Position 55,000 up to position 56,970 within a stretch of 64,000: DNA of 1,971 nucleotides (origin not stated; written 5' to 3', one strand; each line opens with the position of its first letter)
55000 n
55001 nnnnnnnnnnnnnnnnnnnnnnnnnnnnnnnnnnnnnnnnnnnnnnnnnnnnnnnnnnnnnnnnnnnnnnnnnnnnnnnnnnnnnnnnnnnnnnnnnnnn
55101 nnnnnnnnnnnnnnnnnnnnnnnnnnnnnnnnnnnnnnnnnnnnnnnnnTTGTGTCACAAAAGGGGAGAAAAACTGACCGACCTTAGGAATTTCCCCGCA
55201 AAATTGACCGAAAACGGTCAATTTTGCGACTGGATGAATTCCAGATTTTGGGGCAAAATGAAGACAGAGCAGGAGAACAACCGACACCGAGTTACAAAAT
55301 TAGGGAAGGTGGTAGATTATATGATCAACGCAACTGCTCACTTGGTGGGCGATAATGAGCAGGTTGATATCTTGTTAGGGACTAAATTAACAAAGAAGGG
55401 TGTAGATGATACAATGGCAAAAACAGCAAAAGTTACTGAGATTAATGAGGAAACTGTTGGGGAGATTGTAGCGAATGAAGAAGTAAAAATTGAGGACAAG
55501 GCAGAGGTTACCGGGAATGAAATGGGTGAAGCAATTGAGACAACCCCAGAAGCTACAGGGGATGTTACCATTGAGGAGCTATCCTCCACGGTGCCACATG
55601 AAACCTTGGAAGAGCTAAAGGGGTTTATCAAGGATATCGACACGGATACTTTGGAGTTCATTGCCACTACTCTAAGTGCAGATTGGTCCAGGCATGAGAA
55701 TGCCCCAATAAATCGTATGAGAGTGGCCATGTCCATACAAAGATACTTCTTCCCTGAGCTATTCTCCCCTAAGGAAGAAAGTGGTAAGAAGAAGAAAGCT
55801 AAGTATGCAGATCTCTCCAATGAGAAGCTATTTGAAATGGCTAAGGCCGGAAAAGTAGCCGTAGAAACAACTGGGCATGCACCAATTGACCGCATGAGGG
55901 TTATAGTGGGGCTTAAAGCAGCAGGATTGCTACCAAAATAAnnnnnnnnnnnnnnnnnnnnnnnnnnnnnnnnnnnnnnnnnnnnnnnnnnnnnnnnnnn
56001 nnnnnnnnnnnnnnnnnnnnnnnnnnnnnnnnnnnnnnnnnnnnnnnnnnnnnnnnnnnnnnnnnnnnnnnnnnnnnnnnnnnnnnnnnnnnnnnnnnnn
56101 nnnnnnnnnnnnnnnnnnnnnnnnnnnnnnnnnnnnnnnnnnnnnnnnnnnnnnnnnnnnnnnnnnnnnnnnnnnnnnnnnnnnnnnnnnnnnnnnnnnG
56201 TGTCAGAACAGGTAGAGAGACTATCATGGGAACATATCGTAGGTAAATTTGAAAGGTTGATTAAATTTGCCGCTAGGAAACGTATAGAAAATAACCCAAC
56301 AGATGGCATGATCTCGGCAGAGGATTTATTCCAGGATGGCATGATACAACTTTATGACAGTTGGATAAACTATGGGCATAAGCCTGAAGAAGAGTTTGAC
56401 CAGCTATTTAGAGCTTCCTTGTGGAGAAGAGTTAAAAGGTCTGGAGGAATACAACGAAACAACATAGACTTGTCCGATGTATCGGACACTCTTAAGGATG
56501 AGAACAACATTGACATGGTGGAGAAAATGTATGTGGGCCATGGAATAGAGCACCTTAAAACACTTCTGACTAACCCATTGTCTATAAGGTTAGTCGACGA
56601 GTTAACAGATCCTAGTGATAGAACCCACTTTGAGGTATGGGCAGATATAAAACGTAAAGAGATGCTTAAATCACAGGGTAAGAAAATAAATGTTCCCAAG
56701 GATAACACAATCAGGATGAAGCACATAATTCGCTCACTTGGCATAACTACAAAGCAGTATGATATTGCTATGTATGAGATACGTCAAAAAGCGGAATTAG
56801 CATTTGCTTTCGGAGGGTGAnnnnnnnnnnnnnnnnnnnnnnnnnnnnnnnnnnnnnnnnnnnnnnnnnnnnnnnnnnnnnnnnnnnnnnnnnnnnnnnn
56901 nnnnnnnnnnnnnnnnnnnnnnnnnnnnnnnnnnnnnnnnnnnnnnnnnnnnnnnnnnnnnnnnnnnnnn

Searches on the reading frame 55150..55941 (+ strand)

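Call 60: search_protein_families(library=pfam, proteins=[window:55150-55941:+], max_evalue=0.001)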
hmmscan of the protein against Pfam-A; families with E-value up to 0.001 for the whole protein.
window:55150-55941:+ (263 aa): 0 families

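Call 62: search_protein_families(library=phrogs, proteins=[window:55150-55941:+], max_evalue=0.01)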
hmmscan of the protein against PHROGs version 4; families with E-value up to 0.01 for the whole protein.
window:55150-55941:+ (263 aa): 4 families
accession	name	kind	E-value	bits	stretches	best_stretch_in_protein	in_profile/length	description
phrog_13880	-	transcription regulation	1.2e-40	140.7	1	65-263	46-233/233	transcriptional regulator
phrog_12391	-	transcription regulation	5.7e-22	79.6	1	150-261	127-236/237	transcriptional regulator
phrog_9647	-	unknown function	1.7e-16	61.6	1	154-260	29-129/131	-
phrog_13400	-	unknown function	0.0012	20.1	0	208-257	98-154/157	-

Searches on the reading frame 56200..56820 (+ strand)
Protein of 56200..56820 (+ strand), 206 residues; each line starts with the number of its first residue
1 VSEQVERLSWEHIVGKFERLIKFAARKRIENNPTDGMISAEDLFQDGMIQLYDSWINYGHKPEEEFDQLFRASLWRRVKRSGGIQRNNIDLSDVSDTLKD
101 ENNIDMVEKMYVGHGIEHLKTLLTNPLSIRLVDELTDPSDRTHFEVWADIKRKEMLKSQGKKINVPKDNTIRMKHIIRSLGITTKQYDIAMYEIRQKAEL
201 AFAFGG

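Call 60: search_protein_families(library=pfam, proteins=[window:56200-56820:+], max_evalue=0.001)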
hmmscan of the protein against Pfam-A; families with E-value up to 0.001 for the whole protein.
window:56200-56820:+ (206 aa): 0 families

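Call 62: search_protein_families(library=phrogs, proteins=[window:56200-56820:+], max_evalue=0.01)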
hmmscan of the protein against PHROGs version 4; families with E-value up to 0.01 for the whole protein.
window:56200-56820:+ (206 aa): 2 families
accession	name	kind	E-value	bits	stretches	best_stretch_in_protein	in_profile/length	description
phrog_351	-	transcription regulation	9e-05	22.2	1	6-58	501-551/928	RNA polymerase sigma factor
phrog_1340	-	unknown function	0.0094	17.2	0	4-50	14-59/112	-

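Call 64: search_solved_structures(query=window:56200-56820:+, max_evalue=1)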
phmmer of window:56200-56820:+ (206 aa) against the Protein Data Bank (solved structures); distinct sequences matched with E-value up to 1: 2.
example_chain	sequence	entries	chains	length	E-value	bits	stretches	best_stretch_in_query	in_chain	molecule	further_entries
4c9y_A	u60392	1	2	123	0.11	15.5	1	86-165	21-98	SPINDLE AND KINETOCHORE-ASSOCIATED PROTEIN 1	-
4ca0_A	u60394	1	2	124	0.12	15.4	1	86-165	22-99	SPINDLE AND KINETOCHORE-ASSOCIATED PROTEIN 1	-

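Call 105: search_protein_families(library=ncbifam, proteins=[window:56200-56820:+], max_evalue=0.01)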
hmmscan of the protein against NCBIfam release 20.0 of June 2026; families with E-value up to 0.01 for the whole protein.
window:56200-56820:+ (206 aa): 3 families
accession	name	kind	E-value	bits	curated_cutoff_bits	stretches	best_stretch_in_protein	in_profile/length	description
TIGR02937.1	sigma70-ECF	superfamily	5.3e-05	22.9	42.9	1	10-174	3-129/165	sigma-70 family RNA polymerase sigma factor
NF006550.0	PRK09047.1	equivalog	0.00025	20.5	173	1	40-114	39-114/194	RNA polymerase sigma factor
TIGR02479.1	FliA_WhiG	subfamily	0.001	18.9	189.6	1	14-68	2-54/224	FliA/WhiG family RNA polymerase sigma factor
